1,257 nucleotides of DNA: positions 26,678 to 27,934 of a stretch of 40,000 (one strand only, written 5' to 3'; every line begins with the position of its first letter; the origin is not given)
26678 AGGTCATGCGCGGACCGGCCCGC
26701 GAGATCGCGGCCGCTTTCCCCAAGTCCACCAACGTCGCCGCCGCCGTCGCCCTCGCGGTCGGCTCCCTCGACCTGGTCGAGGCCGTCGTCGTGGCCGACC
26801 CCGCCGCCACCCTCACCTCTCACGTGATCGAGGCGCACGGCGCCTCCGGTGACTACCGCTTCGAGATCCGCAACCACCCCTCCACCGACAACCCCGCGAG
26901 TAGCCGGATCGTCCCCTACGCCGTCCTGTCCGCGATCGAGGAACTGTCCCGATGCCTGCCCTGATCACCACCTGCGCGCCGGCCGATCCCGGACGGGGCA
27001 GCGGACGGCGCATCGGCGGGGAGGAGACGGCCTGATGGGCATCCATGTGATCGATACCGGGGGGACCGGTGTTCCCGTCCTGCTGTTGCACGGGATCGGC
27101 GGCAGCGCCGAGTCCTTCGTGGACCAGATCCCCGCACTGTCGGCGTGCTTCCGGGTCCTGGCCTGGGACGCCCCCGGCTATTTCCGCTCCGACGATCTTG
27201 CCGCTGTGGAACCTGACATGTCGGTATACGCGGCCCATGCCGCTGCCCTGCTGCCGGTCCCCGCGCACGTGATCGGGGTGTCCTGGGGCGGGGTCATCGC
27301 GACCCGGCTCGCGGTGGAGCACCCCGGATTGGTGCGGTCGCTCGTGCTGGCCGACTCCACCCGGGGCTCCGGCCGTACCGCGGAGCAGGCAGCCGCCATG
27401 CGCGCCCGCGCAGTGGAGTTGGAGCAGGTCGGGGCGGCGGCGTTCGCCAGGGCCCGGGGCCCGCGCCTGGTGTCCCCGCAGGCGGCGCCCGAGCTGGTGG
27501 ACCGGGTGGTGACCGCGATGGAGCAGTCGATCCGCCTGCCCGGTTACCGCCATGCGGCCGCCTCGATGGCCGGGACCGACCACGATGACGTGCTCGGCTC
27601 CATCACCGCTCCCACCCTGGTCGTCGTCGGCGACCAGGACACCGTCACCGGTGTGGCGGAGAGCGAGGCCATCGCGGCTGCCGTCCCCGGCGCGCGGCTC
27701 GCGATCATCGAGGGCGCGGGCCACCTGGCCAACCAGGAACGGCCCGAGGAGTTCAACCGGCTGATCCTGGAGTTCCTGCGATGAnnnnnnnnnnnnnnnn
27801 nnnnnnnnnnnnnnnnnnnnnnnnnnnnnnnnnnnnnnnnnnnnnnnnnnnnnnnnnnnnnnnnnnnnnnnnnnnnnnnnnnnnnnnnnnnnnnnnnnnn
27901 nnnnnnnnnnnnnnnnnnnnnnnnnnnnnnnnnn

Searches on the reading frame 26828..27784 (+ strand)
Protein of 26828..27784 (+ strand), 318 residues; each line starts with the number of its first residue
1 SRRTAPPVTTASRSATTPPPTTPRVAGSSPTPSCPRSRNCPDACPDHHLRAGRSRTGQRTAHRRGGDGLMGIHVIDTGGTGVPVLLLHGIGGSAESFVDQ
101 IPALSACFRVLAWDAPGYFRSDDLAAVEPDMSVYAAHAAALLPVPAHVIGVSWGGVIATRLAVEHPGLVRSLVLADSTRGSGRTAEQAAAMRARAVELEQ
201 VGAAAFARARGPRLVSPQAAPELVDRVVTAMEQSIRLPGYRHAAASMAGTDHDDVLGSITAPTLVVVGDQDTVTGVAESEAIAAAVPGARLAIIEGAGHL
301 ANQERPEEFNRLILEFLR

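Call 23: search_protein_families(library=pfam, proteins=[window:26828-27784:+], max_evalue=0.001)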
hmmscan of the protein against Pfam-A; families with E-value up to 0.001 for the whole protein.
window:26828-27784:+ (318 aa): 5 families
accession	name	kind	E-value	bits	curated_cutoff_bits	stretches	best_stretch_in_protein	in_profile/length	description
PF00561.26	Abhydrolase_1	-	1.4e-22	81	25.8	1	83-304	2-243/245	alpha/beta hydrolase fold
PF12697.13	Abhydrolase_6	-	5.3e-21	76.7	26.3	1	84-311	1-216/217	Alpha/beta hydrolase family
PF12146.15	Hydrolase_4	-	2.5e-13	50.4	27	1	84-303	7-236/239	Serine aminopeptidase, S33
PF03959.19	FSH1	-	0.00037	20.7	21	0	257-299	157-199/211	Serine hydrolase (FSH1)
PF00975.26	Thioesterase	-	0.00074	20.2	26.4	0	83-188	2-115/226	Thioesterase domain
